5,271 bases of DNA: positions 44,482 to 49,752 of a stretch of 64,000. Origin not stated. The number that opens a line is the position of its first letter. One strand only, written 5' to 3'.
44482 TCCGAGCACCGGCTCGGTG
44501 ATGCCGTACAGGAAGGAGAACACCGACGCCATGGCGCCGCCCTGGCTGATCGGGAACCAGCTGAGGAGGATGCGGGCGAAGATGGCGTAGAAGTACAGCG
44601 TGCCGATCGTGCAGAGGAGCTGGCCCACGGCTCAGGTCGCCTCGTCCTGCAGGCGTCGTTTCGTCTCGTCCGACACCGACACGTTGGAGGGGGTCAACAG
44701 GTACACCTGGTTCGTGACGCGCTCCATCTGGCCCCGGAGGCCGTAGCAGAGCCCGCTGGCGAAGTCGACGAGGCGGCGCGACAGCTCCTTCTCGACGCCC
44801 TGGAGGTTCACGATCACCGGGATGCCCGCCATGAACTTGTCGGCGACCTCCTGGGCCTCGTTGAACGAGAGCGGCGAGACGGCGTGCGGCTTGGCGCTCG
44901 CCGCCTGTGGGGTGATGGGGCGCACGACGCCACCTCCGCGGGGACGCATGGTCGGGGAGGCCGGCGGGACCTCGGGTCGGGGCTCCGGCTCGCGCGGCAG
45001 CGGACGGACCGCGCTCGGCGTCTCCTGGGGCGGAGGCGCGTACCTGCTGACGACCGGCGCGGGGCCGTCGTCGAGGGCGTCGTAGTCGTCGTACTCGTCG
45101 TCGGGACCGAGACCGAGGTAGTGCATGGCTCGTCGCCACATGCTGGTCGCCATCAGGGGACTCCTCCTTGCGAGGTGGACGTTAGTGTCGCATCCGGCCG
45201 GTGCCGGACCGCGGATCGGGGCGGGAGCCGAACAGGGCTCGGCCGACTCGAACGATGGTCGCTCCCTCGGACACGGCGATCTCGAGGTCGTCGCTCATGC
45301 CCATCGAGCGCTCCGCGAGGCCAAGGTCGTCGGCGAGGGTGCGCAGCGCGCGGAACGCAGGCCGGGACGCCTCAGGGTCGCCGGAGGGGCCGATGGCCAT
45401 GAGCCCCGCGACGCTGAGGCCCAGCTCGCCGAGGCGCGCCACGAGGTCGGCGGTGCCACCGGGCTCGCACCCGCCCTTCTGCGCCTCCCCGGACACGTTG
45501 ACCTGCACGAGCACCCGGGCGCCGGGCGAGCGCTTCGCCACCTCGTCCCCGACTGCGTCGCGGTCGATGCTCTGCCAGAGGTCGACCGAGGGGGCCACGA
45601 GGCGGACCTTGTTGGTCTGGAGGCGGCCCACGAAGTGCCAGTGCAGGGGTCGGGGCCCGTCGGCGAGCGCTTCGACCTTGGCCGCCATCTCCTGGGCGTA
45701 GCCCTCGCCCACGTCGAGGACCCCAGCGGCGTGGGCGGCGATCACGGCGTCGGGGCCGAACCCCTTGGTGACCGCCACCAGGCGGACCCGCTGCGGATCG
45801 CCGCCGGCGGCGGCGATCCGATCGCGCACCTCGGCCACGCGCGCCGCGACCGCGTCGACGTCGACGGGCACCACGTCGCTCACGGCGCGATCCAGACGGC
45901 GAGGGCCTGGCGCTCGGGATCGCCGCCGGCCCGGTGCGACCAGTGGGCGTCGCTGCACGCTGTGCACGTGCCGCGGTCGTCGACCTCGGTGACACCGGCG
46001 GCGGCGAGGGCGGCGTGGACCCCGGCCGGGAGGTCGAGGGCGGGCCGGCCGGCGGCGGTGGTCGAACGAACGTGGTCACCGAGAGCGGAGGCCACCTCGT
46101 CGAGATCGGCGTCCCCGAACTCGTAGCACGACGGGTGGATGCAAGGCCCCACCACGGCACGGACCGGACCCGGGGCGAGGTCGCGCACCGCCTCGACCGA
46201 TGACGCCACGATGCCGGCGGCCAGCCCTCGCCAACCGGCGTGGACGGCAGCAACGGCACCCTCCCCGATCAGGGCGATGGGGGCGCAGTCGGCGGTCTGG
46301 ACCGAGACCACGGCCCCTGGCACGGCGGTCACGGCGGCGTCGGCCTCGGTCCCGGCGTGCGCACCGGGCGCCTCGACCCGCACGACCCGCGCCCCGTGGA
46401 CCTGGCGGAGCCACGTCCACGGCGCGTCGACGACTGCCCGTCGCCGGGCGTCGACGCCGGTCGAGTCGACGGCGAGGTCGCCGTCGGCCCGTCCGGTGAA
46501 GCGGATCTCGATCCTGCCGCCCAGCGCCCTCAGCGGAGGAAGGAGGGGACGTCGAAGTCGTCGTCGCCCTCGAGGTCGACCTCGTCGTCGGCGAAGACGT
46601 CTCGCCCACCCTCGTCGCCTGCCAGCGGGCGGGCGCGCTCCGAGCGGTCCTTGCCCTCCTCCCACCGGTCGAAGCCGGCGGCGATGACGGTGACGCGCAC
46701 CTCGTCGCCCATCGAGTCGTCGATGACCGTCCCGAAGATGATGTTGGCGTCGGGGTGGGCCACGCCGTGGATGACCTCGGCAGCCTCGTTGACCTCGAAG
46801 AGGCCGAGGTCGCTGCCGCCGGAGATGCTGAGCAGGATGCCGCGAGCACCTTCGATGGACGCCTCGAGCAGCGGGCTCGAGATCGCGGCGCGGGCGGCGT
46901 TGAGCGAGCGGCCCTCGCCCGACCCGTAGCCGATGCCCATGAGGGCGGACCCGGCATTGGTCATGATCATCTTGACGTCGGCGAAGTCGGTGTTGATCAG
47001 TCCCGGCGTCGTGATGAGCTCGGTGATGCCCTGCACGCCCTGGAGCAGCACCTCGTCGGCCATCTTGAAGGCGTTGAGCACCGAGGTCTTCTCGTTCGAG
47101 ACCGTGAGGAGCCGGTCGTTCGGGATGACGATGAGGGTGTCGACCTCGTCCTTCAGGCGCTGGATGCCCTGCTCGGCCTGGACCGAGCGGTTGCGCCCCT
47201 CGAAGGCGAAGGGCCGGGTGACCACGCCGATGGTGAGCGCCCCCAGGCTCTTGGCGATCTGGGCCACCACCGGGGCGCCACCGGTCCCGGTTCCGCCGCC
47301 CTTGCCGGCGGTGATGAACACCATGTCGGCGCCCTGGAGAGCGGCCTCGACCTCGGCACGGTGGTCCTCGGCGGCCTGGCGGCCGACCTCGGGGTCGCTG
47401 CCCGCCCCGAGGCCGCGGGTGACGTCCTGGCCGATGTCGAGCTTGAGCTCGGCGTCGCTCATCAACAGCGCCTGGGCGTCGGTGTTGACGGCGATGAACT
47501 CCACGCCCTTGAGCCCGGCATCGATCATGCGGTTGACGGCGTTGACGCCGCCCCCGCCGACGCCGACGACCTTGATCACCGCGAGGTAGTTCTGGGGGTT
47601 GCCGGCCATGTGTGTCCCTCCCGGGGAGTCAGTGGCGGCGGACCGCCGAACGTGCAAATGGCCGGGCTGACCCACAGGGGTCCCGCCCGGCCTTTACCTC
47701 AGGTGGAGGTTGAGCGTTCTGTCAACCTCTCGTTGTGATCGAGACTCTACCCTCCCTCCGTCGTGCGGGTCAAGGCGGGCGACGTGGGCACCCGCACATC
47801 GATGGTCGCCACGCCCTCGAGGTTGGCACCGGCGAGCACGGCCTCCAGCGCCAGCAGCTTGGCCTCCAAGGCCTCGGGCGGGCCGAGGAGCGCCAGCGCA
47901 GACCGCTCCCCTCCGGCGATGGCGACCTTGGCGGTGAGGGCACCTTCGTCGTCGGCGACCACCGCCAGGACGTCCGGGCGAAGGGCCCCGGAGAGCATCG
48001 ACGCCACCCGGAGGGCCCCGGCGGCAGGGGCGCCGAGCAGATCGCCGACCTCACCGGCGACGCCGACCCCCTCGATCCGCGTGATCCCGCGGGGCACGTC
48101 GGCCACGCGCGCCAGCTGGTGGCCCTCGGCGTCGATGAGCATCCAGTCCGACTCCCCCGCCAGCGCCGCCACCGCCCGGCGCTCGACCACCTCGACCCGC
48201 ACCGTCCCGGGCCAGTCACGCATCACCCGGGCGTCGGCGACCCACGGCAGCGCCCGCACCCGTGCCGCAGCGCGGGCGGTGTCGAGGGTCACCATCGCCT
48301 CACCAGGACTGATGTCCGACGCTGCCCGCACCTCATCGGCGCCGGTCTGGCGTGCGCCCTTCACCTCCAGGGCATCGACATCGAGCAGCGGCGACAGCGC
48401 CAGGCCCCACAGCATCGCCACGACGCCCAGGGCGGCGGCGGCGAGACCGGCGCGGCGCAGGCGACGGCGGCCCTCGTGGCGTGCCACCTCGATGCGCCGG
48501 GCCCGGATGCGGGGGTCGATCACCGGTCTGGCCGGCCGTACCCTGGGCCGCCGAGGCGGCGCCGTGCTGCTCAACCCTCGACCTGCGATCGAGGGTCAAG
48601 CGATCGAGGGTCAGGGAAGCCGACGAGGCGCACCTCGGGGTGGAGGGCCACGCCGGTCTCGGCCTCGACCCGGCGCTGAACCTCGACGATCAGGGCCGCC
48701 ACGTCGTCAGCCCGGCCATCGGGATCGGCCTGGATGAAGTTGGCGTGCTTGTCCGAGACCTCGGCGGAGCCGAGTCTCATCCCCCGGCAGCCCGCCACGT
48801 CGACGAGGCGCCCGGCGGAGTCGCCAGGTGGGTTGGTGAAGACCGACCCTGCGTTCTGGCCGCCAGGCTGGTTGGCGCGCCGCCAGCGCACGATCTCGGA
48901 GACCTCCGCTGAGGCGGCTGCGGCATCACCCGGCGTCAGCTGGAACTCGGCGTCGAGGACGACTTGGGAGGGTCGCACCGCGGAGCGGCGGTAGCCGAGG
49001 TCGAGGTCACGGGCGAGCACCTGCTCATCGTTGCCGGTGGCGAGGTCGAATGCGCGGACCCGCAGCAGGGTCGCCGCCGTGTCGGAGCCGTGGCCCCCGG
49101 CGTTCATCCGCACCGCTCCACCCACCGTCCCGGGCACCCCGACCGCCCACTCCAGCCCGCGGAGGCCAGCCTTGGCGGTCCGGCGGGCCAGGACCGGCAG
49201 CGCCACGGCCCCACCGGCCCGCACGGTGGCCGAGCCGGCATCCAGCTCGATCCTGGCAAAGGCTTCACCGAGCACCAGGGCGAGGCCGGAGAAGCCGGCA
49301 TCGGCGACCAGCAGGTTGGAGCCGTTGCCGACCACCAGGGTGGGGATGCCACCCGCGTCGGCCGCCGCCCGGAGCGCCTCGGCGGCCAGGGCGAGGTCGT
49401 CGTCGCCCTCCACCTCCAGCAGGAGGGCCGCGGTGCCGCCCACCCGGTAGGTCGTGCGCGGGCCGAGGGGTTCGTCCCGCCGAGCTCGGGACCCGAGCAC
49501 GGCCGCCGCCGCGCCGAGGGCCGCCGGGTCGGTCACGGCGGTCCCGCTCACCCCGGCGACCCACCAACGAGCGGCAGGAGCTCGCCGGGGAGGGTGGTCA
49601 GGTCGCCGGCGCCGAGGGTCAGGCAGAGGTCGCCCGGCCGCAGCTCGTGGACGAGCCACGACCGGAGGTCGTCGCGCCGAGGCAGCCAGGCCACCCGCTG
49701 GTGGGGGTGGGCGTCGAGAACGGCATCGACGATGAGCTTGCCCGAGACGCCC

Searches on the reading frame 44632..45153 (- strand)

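Call 57: search_protein_families(library=ncbifam, proteins=[window:44632-45153:-], max_evalue=1e-10)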
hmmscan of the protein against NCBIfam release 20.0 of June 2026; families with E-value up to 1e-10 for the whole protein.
window:44632-45153:- (173 aa): 0 families

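Call 60: search_protein_families(library=pfam, proteins=[window:44632-45153:-], max_evalue=0.001)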
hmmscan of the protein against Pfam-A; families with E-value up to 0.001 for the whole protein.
window:44632-45153:- (173 aa): 1 family
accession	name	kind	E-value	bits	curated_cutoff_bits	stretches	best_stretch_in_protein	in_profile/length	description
PF04472.17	SepF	-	1.5e-24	86.5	27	1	92-160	4-72/72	Cell division protein SepF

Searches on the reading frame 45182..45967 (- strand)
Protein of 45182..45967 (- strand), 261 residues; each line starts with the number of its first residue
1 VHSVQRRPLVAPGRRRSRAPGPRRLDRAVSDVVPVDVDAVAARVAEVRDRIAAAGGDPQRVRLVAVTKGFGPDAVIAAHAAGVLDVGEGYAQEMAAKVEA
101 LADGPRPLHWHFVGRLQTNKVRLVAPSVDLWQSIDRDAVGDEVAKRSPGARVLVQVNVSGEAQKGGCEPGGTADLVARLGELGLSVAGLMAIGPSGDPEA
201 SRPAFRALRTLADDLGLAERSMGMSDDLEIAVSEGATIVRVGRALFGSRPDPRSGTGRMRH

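Call 57: search_protein_families(library=ncbifam, proteins=[window:45182-45967:-], max_evalue=1e-10)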
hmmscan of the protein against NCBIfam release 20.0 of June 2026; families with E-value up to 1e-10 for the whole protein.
window:45182-45967:- (261 aa): 1 family
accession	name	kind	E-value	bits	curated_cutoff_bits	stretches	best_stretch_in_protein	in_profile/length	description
TIGR00044.1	TIGR00044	hypoth_equivalog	2.1e-38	132.2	106.25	1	45-249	9-229/229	YggS family pyridoxal phosphate-dependent enzyme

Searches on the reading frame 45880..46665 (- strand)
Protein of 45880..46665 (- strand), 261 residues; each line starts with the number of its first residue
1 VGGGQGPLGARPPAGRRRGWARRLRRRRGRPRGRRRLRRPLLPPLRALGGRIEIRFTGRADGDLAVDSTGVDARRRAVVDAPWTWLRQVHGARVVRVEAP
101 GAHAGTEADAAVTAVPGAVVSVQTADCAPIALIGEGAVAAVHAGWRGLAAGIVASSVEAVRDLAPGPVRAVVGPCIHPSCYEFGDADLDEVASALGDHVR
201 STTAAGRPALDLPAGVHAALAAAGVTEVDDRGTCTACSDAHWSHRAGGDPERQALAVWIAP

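Call 60: search_protein_families(library=pfam, proteins=[window:45880-46665:-], max_evalue=0.001)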
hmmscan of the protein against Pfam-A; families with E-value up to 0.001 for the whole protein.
window:45880-46665:- (261 aa): 1 family
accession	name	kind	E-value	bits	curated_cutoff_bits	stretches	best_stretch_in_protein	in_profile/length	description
PF02578.20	Cu-oxidase_4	-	8e-43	147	22.9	1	79-249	42-229/238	Multi-copper polyphenol oxidoreductase laccase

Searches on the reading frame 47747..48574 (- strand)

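Call 5: search_protein_families(library=pfam, proteins=[window:47747-48574:-])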
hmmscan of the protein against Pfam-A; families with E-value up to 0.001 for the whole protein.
window:47747-48574:- (275 aa): 1 family
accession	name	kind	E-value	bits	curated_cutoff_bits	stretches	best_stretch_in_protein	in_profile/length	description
PF08478.15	POTRA_1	-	2e-17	63.7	23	1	67-132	4-69/69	POTRA domain, FtsQ-type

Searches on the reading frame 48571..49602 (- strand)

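Call 5: search_protein_families(library=pfam, proteins=[window:48571-49602:-])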
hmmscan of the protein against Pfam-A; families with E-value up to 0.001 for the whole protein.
window:48571-49602:- (343 aa): 2 families
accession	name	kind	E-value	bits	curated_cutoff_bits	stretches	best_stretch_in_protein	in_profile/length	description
PF02873.21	MurB_C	-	5.6e-28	97.5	27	1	231-327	3-99/99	UDP-N-acetylenolpyruvoylglucosamine reductase, C-terminal domain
PF01565.28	FAD_binding_4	-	2.1e-17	63.5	26.4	1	74-190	14-133/139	FAD binding domain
